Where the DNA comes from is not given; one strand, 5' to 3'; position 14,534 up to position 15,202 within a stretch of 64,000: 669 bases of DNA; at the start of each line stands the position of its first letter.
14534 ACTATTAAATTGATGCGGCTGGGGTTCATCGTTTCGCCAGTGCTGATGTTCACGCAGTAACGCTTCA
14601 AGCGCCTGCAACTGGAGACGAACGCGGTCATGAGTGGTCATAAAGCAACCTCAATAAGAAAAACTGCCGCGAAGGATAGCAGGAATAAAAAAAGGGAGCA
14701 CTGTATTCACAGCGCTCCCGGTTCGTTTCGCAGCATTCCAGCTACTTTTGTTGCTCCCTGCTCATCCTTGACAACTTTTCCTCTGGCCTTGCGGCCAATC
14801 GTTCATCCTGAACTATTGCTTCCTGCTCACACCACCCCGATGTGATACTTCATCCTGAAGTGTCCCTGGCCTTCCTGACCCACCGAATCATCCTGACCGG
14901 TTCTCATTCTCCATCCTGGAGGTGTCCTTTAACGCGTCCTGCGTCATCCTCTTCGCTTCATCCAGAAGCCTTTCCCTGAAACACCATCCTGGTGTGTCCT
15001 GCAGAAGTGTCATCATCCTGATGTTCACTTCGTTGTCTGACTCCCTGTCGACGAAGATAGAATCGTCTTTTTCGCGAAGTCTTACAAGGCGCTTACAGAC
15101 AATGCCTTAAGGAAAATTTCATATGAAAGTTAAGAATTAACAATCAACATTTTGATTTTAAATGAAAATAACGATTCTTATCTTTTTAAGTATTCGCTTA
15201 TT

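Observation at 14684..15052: csrB sRNA: dense array of CAGGAUG/GGA CsrA-binding repeats in an ORF-free interval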

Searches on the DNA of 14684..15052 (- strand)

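Call 8: search_dna_similar(query=window:14684-15043:-, collection=ecoli_genomes, mode=near, max_rows=10)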
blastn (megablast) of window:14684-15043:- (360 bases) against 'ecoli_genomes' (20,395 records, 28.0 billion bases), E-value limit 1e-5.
Records with a match: 5426; places in all: 5429; records where one place covers at least 80% of the query: 5423.
Genomes with a match: 5426 of 5426; with a place that covers at least 80% of the query: 5423. Places per genome that has any: lowest 1, median 1, highest 2. On chromosomes: 5428 places; on plasmids: 1.
Best place of each record, by identity: >=99% 4513; 95-99% 913.
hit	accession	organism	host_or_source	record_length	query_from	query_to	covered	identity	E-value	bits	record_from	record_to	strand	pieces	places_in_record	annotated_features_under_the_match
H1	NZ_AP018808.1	Escherichia coli strain E2865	Bos taurus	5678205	1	360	100%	100.0%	0e+0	665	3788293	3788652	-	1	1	none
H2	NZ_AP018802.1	Escherichia coli strain E2863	Bos taurus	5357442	1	360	100%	100.0%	0e+0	665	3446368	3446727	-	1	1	none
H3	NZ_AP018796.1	Escherichia coli strain E2855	Bos taurus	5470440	1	360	100%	100.0%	0e+0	665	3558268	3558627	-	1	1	none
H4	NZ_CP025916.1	Escherichia coli strain 120899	Homo sapiens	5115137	1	360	100%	100.0%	0e+0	665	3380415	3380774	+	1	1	none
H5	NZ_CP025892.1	Escherichia coli strain 503025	Homo sapiens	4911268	1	360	100%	100.0%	0e+0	665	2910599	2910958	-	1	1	none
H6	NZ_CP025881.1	Escherichia coli strain 503440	Homo sapiens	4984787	1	360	100%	100.0%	0e+0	665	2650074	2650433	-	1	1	none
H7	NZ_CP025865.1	Escherichia coli strain 504211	Homo sapiens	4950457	1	360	100%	100.0%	0e+0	665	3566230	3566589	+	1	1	none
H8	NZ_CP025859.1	Escherichia coli strain 504239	Homo sapiens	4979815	1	360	100%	100.0%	0e+0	665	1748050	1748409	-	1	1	none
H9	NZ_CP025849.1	Escherichia coli strain 600468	Homo sapiens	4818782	1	360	100%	100.0%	0e+0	665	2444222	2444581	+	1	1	none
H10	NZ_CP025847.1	Escherichia coli strain 602354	Homo sapiens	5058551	1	360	100%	100.0%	0e+0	665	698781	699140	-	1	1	none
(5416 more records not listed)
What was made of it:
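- Present in 5,426 of 5,426 complete E. coli genomes, at 99% identity or more in 4,513 (call 8).
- Tried and rejected: Plasmid copy: call 8 reported one csrB copy on a plasmid.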

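Call 18: search_dna_similar(query=window:14684-15052:-, collection=ecoli_genomes, mode=near, rows=spread, max_rows=12)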
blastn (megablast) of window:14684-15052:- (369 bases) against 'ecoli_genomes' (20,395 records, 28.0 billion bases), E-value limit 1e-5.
Records with a match: 5426; places in all: 5429; records where one place covers at least 80% of the query: 5423.
Genomes with a match: 5426 of 5426; with a place that covers at least 80% of the query: 5423. Places per genome that has any: lowest 1, median 1, highest 2. On chromosomes: 5428 places; on plasmids: 1.
Best place of each record, by identity: >=99% 4513; 95-99% 913.
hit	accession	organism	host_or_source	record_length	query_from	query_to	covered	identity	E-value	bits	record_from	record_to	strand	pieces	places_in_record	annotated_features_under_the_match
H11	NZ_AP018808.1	Escherichia coli strain E2865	Bos taurus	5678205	1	369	100%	100.0%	0e+0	682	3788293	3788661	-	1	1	none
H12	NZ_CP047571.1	Escherichia coli strain 2EC1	Homo sapiens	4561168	1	369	100%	100.0%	0e+0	682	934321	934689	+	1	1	none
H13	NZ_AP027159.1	Escherichia coli strain 2313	Homo sapiens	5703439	1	369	100%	100.0%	0e+0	682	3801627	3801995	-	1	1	none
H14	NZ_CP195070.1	Escherichia coli strain J53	missing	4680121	1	369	100%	100.0%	0e+0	682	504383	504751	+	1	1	none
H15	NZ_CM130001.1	Escherichia coli strain IAL7254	Homo sapiens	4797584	1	369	100%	100.0%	0e+0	682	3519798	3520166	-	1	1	none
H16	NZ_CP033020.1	Escherichia coli ATCC 8739 strain ATCC 8739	not collected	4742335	1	369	100%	99.7%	0e+0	676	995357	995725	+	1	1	none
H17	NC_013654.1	Escherichia coli SE15 strain SE15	-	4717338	1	369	100%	99.5%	0e+0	671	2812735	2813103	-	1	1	none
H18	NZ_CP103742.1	Escherichia coli O25b:H4-ST131 strain 2822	Homo sapiens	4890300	1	369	100%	99.5%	0e+0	671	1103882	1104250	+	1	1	none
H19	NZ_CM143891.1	Escherichia coli strain E27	Homo sapiens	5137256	1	369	100%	99.5%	0e+0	671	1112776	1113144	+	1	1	none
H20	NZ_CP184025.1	Escherichia coli strain 1435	Homo sapiens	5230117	1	369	100%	99.2%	0e+0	665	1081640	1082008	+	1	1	none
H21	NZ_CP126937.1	Escherichia coli O2:K1:H4 strain APEC E19019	Gallus gallus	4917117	1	369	100%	98.9%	0e+0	660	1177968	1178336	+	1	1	none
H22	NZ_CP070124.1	Escherichia coli strain FDAARGOS_1292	Homo sapiens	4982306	1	237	64%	99.2%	2e-116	427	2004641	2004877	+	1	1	none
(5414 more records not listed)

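Call 27: get_annotated_region(hit=H22, flank=3000)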
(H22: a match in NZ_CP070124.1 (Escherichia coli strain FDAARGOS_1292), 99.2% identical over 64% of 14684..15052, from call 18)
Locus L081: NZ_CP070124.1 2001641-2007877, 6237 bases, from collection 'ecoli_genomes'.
description: Escherichia coli strain FDAARGOS_1292 chromosome, complete genome
organism: Escherichia coli strain FDAARGOS_1292 (NCBI taxid 562)
replicon: chromosome; assembly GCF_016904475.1
host: Homo sapiens; source: missing; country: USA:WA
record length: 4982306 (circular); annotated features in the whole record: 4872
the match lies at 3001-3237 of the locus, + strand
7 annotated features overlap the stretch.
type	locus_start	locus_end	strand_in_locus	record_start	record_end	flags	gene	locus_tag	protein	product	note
CDS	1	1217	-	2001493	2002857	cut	ppnN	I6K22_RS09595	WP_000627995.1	nucleotide 5'-monophosphate nucleosidase PpnN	-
CDS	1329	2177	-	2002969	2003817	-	queF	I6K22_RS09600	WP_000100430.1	NADPH-dependent 7-cyano-7-deazaguanine reductase QueF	Catalyzes the NADPH-dependent reduction of 7-cyano-7-deazaguanine (preQ0) to 7-aminomethyl-7-deazaguanine (preQ1) in ...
CDS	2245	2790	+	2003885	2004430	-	syd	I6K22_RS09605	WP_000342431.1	SecY-interacting protein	-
CDS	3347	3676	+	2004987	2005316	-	yqcC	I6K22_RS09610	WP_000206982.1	YqcC family protein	-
CDS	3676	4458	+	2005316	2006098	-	truC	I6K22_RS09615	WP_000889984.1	tRNA pseudouridine(65) synthase TruC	-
CDS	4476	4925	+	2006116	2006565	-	yqcA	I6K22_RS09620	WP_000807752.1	flavodoxin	-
CDS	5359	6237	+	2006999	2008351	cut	gudP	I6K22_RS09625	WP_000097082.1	galactarate/glucarate/glycerate transporter GudP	-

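Call 36: search_dna_similar(query=window:14684-15052:-, collection=plasmids, mode=near, max_rows=10)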
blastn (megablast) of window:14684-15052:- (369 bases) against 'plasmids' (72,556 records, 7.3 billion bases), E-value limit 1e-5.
Records with a match: 4; places in all: 4; records where one place covers at least 80% of the query: 4.
Best place of each record, by identity: >=99% 3; 80-90% 1.
By first word of the organism name: Escherichia 3; Salmonella 1.
By predicted mobility (MOB-suite, as given by PLSDB): non-mobilizable 4.
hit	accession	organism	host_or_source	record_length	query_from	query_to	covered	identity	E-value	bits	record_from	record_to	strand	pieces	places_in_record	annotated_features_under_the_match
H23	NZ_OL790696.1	Escherichia coli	-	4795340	1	369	100%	99.7%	0e+0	676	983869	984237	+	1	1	none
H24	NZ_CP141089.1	Escherichia coli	Homo sapiens,Infected Human Urine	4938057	1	369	100%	99.5%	0e+0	671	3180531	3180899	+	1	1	none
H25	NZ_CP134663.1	Escherichia coli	Larus michahellis,bacteria,cloaca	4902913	1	369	100%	99.5%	0e+0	671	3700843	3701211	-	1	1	none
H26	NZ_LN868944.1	Salmonella enterica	Homo sapiens,feces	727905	1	366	99%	87.2%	1e-112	412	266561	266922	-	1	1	none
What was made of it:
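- Tried and rejected: The PLSDB search gave four 'plasmids' of 0.7-4.9 Mb, which are mislabelled chromosomes or chromosome fragments (call 36).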
